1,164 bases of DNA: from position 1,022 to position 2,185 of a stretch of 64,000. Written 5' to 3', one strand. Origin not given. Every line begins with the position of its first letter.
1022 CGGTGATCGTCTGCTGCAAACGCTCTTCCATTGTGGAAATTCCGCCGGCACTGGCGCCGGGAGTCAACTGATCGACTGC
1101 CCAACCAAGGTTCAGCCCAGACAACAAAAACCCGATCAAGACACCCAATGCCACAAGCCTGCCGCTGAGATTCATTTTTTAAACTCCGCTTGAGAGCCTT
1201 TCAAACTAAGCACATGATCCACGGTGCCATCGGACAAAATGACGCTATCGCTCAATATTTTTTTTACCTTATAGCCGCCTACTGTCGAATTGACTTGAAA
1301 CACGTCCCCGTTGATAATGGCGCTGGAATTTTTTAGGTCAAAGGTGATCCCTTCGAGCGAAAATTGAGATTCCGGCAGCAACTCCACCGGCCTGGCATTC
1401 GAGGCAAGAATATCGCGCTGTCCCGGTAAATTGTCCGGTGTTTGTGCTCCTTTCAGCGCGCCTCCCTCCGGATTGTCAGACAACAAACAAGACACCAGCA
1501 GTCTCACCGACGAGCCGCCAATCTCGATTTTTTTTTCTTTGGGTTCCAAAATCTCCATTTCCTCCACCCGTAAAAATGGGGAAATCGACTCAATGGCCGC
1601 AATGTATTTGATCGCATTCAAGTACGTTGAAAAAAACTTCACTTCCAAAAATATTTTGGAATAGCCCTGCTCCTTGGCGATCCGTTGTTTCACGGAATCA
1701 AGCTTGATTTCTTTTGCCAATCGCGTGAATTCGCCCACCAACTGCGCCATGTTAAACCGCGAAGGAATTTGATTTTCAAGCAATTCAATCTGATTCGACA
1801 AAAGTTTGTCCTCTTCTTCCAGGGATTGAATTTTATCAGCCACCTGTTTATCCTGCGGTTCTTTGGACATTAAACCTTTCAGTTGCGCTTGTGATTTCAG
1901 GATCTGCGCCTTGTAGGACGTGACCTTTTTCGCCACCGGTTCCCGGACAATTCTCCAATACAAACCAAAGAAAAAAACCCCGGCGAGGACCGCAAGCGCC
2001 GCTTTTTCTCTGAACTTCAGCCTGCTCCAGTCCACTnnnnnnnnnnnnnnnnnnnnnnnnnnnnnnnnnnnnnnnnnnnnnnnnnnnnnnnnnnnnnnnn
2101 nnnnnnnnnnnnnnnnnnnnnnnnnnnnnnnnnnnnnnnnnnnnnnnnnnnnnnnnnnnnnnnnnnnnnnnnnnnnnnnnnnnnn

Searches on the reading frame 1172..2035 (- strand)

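Call 43: search_protein_families(library=pfam, proteins=[window:1172-2035:-], max_evalue=0.00001)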
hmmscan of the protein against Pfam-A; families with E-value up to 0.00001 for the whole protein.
window:1172-2035:- (287 aa): 0 families

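Call 81: search_protein_families(library=pfam, proteins=[window:1172-2035:-], max_evalue=0.01)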
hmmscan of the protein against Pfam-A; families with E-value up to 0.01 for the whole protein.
window:1172-2035:- (287 aa): 2 families
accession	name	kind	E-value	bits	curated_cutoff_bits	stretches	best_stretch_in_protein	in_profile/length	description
PF04612.17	T2SSM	-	0.00012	22.7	27.8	1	3-66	8-71/160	Type II secretion system (T2SS), protein M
PF04350.18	PilO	-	0.00028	21.5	22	1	47-168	3-127/145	Pilus assembly protein, PilO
